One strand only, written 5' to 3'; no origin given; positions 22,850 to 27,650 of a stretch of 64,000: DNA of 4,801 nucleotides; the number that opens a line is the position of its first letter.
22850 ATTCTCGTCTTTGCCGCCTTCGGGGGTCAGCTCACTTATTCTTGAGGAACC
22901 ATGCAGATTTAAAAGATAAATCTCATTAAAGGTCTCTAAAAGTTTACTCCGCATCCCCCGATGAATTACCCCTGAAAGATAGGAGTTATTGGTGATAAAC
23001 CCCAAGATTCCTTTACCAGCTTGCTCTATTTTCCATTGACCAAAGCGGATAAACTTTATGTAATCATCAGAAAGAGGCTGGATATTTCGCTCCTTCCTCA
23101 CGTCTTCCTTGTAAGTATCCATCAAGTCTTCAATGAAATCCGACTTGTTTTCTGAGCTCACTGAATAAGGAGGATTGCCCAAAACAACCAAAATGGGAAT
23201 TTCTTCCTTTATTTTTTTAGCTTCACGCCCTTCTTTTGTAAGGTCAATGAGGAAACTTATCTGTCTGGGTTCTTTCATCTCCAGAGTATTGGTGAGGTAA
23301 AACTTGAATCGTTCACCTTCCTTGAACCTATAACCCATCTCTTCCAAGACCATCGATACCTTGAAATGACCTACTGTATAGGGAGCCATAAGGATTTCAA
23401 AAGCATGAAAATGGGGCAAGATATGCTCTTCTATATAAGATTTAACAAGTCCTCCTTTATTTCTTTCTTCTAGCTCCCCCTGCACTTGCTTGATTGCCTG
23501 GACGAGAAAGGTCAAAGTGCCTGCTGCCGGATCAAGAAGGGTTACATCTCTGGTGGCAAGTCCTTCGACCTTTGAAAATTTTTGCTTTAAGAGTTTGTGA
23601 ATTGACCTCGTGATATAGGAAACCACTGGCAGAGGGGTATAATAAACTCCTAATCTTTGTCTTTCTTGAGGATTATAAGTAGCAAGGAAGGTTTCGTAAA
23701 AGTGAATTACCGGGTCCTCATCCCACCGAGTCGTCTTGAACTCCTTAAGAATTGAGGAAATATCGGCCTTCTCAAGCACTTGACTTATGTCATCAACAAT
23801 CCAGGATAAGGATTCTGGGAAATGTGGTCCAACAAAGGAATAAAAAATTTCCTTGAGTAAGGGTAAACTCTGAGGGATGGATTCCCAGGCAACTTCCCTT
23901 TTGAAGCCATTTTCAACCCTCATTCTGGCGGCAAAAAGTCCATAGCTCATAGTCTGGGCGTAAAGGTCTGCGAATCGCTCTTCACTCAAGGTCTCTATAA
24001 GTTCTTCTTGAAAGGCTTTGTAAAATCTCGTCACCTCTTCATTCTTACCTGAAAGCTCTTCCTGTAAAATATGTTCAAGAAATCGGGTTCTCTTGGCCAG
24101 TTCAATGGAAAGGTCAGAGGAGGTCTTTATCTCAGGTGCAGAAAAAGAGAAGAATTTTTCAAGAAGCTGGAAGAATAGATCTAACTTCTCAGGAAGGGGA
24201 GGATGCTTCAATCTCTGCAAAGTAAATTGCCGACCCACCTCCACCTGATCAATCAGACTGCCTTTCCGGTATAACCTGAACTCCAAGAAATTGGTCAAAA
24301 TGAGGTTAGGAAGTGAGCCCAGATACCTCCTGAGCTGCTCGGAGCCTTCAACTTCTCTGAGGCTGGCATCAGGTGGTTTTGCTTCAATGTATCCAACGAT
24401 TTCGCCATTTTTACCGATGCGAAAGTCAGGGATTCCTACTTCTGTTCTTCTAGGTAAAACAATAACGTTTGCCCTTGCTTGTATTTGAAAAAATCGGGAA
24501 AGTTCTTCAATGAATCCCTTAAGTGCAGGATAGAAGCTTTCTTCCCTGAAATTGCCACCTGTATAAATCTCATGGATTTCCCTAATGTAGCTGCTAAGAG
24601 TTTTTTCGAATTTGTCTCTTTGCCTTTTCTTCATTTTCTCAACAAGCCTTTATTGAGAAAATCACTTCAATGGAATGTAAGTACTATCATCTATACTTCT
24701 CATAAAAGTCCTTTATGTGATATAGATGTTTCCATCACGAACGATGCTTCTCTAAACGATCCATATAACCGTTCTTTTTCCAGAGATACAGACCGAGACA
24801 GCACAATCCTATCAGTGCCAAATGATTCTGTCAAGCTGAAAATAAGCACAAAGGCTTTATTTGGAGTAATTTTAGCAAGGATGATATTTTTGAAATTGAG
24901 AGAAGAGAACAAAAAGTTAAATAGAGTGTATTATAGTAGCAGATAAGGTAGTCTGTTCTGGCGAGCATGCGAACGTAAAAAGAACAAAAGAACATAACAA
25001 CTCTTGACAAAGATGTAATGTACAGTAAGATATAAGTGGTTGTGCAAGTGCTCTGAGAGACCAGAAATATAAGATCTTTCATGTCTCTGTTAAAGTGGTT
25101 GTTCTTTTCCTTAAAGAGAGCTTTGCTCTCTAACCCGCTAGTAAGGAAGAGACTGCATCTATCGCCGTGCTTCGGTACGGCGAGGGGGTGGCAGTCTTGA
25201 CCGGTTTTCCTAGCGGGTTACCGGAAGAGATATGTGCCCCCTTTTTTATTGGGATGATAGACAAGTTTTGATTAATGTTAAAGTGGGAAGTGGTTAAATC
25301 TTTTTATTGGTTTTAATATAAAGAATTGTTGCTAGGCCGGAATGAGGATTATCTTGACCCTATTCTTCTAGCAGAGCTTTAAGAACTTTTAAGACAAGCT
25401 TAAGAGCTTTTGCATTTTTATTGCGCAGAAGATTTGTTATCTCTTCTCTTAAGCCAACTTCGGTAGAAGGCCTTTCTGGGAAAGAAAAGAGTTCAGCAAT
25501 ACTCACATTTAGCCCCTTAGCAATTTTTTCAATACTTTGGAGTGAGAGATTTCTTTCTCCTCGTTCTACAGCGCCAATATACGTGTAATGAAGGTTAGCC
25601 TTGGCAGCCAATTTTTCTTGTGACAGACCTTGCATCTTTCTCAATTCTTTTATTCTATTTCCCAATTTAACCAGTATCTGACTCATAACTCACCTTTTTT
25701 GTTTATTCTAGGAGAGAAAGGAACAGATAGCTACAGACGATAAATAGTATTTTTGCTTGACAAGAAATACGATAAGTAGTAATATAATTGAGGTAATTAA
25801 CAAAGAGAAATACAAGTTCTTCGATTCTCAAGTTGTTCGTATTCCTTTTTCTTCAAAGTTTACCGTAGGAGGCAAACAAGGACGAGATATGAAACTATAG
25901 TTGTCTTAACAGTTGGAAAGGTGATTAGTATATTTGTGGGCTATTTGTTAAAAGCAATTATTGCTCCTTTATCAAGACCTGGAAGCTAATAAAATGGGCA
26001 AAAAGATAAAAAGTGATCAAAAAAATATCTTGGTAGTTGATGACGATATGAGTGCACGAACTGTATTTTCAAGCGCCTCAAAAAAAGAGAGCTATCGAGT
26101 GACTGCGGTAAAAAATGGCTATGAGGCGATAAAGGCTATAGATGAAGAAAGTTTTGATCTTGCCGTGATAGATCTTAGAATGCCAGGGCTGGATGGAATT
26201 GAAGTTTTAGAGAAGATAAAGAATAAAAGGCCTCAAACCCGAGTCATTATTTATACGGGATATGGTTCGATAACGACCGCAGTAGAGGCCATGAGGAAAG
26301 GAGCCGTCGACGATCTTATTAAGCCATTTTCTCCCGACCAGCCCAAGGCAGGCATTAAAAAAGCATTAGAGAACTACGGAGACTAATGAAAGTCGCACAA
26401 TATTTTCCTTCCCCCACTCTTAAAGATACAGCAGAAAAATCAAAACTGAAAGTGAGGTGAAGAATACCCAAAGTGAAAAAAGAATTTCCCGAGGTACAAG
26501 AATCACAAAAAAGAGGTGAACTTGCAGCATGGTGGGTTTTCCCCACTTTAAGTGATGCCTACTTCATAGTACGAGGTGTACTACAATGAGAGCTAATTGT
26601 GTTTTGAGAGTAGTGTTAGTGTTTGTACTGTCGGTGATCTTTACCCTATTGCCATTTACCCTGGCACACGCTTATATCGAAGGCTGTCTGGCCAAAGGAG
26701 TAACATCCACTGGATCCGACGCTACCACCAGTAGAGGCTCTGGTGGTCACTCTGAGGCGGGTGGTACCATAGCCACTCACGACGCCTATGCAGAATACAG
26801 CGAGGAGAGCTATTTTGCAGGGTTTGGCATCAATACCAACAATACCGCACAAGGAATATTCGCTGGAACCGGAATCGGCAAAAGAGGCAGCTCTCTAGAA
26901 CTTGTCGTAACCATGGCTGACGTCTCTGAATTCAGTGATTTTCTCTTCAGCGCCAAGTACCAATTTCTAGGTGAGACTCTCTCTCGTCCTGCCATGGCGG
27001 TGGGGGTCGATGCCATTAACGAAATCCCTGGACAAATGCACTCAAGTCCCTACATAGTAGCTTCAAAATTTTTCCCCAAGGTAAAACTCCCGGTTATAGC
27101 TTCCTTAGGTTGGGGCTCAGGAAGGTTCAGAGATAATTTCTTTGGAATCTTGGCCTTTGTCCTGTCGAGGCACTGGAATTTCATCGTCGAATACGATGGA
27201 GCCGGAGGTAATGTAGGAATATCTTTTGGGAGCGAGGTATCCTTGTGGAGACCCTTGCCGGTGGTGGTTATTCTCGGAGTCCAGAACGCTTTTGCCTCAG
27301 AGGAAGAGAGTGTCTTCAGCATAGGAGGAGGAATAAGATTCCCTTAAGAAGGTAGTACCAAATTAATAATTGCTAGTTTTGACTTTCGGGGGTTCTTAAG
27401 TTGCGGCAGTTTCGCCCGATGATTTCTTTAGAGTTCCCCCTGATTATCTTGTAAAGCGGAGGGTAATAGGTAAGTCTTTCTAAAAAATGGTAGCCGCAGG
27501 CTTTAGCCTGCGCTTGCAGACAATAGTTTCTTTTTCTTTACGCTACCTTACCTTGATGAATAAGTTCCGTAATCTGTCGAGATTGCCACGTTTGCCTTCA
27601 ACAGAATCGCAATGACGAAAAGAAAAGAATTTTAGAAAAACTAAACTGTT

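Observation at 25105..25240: Highly structured ~100-nt element with a UUCG-capped 8-bp helix nested in two further helices, between the XRE regulator and the Type IIL RM gene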

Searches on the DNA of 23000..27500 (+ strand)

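Call 3: search_rna_families(source=window, start=23000, end=27500, threshold=evalue, max_evalue=1, show_alignments=3)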
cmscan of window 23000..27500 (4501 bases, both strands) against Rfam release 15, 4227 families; matches with E-value up to 1: 0.
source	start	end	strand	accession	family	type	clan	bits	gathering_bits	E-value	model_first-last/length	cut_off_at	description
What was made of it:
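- On Any Rfam 15 family (4227 models): No hit at E <= 1 in 23000-27500 (call 3).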

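Call 53: build_rna_model(alignment_id=A3, structure=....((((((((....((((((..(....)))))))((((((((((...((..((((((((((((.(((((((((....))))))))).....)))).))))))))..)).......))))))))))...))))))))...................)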
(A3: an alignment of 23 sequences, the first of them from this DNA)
Model R1 built from alignment A3 (23 sequences, 157 columns); structure: as given.
model positions 149; base pairs 48; branch points 1; effective number of sequences 0.87; information 0.59 bits per position. Calibrated on 0.2 Mb of random sequence (short: E-values are rough).
structure used (alignment columns):
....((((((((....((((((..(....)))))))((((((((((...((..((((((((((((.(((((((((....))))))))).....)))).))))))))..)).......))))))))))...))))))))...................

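Call 54: search_with_rna_model(model_id=R1, sources=[window, L003, L004, L005, L006, L007, L008, L009, L010, L012, L017, L021, L023, L024, L028, L029, L031, L034, L035, L037, L040, L041, L042, L043, L044, L045, L046, L047, L048, L049, L050, L051, L052, L053, L054, L055, L056, L057, L058, L059, L060, L061, L062, L063, L064, L065, L066, L067, L068, L069, L070, L071], max_evalue=1)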
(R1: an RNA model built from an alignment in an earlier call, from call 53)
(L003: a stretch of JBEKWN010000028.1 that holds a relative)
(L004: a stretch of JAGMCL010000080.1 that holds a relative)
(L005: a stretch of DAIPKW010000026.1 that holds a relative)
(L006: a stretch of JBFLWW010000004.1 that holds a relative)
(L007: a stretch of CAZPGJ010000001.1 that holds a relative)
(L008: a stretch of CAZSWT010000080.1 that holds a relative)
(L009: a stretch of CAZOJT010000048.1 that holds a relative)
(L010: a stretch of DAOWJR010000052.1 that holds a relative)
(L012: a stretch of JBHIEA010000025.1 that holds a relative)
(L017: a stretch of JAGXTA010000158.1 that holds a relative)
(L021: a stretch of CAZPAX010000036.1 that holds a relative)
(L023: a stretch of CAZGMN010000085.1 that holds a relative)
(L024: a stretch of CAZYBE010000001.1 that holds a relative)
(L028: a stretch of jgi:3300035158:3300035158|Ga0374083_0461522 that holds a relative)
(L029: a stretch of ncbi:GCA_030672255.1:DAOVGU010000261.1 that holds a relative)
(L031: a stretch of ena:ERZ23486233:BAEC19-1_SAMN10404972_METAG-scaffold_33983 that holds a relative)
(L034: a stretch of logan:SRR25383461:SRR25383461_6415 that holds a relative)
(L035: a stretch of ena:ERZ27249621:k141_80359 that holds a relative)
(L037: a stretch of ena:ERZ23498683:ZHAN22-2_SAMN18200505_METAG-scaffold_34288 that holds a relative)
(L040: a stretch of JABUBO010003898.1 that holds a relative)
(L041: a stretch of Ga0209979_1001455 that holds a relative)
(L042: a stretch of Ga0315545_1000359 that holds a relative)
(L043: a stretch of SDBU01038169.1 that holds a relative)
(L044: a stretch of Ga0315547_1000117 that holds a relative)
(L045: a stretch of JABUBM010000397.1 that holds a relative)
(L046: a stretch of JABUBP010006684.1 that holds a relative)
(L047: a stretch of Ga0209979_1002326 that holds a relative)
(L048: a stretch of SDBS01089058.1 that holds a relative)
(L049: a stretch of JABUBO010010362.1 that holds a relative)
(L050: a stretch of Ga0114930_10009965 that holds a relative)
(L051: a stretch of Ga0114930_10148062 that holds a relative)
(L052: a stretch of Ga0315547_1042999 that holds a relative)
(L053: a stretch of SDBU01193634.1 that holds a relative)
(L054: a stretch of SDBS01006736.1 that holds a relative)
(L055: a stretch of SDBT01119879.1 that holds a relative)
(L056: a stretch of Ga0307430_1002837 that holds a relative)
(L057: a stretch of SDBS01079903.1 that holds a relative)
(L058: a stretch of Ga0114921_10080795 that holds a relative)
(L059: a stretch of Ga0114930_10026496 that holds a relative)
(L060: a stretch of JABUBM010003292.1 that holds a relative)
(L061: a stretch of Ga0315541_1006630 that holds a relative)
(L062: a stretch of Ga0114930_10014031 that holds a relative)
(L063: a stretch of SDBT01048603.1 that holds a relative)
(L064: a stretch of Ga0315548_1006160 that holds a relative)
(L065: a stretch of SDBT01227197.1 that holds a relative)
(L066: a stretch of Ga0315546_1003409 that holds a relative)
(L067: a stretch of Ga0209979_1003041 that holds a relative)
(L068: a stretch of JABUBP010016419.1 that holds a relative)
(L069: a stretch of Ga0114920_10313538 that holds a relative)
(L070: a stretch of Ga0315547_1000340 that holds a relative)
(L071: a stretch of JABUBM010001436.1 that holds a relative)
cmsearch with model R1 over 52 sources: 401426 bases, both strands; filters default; matches with E-value up to 1: 35.
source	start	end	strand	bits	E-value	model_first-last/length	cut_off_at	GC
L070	4578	4726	+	182.8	2.6e-37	1-149/149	no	0.48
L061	147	295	+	180.3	9.1e-37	1-149/149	no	0.49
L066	7458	7606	+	180.3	9.1e-37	1-149/149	no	0.49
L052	676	824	+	180.3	9.2e-37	1-149/149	no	0.48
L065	724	872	-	179.5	1.4e-36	1-149/149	no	0.48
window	25099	25247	+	178.8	2e-36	1-149/149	no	0.51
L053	250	398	+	178.8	2e-36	1-149/149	no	0.47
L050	5866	6014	+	178.8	2e-36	1-149/149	no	0.48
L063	3302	3450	-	177.3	4.3e-36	1-149/149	no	0.48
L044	4381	4529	+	177.3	4.3e-36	1-149/149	no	0.48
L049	752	900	+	175.3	1.2e-35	1-149/149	no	0.52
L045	2206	2354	+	174.3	1.9e-35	1-149/149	no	0.49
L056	1260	1408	+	173.6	2.8e-35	1-149/149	no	0.48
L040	2500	2648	+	172.3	5.3e-35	1-149/149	no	0.47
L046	100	248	-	172.3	5.3e-35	1-149/149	no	0.47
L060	266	414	-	172.3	5.3e-35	1-149/149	no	0.47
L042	7689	7838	-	171.1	9.9e-35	1-149/149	no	0.52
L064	2532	2681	-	171.1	9.9e-35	1-149/149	no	0.52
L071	1132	1280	+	171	1e-34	1-149/149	no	0.47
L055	526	675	-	170.3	1.5e-34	1-149/149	no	0.45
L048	13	162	-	169.7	2e-34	1-149/149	no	0.48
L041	7572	7721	+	167.7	5.6e-34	1-149/149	no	0.45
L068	1050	1198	-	164.1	3.4e-33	1-149/149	no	0.46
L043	4244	4393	+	164.1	3.5e-33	1-149/149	no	0.5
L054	6712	6860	-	158.9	4.7e-32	1-149/149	no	0.48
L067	5831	5981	+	149.8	4.7e-30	1-149/149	no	0.5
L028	1560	1710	-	134.5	1.1e-26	1-149/149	no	0.49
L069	1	104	+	94.3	7.5e-18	46-149/149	5'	0.53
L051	1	91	+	85.9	5.3e-16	59-149/149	5'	0.54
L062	1027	1099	-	72.5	4.7e-13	1-149/149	no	0.4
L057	2874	2918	-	38.3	1.6e-05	105-149/149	5'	0.47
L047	1097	1200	+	33.8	0.00015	1-149/149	no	0.45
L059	824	927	+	33.8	0.00015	1-149/149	no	0.45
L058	587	690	+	33.7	0.00016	1-149/149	no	0.46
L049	763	887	-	20.4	0.13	1-149/149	no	0.53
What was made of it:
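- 25099..25247 (+): Conserved RNA core (the family unit). Covariance model R1 scores 178.8 bits, E = 2e-36 (call 54).
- On Integron attC site: There is one copy per locus in 401 kb (call 54).
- There is one copy per locus and no arrays in 401 kb (call 54).
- Tried and rejected: None (call 54).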

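Call 58: search_rna_families(sources=[L040, L041, L042, L043, L044, L045, L050, L054, L056, L063, L066, L067, L070, L071, L028], threshold=gathering)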
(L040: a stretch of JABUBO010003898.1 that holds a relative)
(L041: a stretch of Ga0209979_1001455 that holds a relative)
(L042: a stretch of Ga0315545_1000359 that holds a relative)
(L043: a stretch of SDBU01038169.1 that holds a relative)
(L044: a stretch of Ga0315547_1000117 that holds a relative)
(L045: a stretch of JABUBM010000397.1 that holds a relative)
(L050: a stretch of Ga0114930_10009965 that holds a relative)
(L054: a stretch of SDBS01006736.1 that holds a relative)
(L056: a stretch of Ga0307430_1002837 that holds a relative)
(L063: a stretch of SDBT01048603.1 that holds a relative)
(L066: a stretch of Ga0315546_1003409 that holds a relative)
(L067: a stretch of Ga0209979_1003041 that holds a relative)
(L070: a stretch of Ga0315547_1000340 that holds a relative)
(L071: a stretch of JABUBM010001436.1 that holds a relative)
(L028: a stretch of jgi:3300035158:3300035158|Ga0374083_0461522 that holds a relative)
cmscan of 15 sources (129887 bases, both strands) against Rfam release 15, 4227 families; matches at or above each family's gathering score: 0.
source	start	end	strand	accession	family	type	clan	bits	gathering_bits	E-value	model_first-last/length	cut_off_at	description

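Call 72: search_with_rna_model(model_id=R1, sources=[L072, L073, L074], max_evalue=10, filters=off, show_alignments=3)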
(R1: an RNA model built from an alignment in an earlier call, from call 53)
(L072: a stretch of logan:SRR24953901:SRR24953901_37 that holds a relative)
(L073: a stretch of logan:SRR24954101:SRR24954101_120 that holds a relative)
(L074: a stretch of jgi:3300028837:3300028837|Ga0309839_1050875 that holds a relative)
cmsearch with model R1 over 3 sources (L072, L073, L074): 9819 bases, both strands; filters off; matches with E-value up to 10: 26.
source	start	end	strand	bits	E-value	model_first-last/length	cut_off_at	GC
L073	432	580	+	175.3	2.9e-37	1-149/149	no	0.47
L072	1382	1530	+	158.1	1.7e-33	1-149/149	no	0.47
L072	1396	1517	-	15.7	0.035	1-149/149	no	0.5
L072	1009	1066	-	12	0.23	1-149/149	no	0.38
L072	509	553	-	9.9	0.67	1-149/149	no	0.29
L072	1919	2018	-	8.7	1.2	1-149/149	no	0.39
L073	419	489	-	8.1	1.7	1-149/149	no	0.34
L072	3254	3292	-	7.9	1.8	1-149/149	no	0.26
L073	2372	2413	-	7.5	2.2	1-149/149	no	0.26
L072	1206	1255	-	7.1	2.8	1-149/149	no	0.46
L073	1245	1317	-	6.8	3.2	1-149/149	no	0.55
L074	891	928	-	6.6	3.6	1-149/149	no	0.42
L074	1862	1912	-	6.1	4.5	1-149/149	no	0.37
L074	3493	3545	-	6.1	4.6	1-149/149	no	0.34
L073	1834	1962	-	6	4.7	1-149/149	no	0.34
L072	220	264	-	6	4.8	1-149/149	no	0.36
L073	2584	2657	+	5.7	5.5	1-149/149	no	0.41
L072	580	624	-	5.7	5.5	1-149/149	no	0.36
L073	2455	2502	+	5.7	5.6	1-149/149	no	0.27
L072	3340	3393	-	5.7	5.6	1-149/149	no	0.22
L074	3291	3349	-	5.1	7.6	1-149/149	no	0.47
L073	2050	2102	-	4.8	8.7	1-149/149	no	0.42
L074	1006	1050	-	4.8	9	1-149/149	no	0.31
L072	2932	2984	-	4.7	9.1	1-149/149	no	0.43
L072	1614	1664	+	4.7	9.1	1-149/149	no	0.41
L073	2228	2340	-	4.7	9.5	1-149/149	no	0.39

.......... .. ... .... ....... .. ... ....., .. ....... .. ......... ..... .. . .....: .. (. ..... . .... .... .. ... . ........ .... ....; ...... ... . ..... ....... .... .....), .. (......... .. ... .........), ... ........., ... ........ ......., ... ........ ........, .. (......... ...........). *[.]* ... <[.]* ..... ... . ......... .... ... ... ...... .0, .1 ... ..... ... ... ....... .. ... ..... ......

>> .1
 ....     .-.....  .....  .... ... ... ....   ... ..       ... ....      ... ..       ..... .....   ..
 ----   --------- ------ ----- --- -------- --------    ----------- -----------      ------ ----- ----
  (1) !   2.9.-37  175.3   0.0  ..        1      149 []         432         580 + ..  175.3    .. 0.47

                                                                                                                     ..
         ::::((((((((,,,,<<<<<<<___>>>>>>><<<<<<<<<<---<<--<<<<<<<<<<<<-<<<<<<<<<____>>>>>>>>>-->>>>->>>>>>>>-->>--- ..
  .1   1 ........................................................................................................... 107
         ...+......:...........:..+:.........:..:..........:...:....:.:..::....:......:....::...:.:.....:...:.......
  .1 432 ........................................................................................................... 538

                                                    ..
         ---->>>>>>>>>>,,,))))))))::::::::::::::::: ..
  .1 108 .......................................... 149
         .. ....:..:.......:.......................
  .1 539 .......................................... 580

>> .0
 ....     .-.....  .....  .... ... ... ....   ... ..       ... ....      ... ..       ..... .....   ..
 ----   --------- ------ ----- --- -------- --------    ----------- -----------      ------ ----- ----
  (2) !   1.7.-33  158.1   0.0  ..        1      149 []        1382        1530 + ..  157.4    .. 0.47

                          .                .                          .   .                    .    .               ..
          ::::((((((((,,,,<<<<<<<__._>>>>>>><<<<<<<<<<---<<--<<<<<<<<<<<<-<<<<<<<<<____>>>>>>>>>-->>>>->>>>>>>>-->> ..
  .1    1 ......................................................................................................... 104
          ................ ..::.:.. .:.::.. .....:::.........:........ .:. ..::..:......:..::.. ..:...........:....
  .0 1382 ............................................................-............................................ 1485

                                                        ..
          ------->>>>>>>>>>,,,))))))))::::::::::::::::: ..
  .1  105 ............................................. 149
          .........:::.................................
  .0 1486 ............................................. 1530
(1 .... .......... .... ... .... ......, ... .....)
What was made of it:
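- PLD-gene relatives reached by protein search carry the element upstream as well (call 72).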

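Call 83: search_dna_similar(query=window:25099-25247:+, collection=plasmids, mode=distant, max_evalue=0.001, max_rows=10)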
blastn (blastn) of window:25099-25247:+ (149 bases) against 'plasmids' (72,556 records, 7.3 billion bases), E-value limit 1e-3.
No match.

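Call 84: search_dna_similar(query=window:25099-25247:+, collection=phages, mode=distant, max_evalue=0.001, max_rows=10)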
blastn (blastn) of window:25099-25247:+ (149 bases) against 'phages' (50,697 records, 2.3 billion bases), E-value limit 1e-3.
No match.
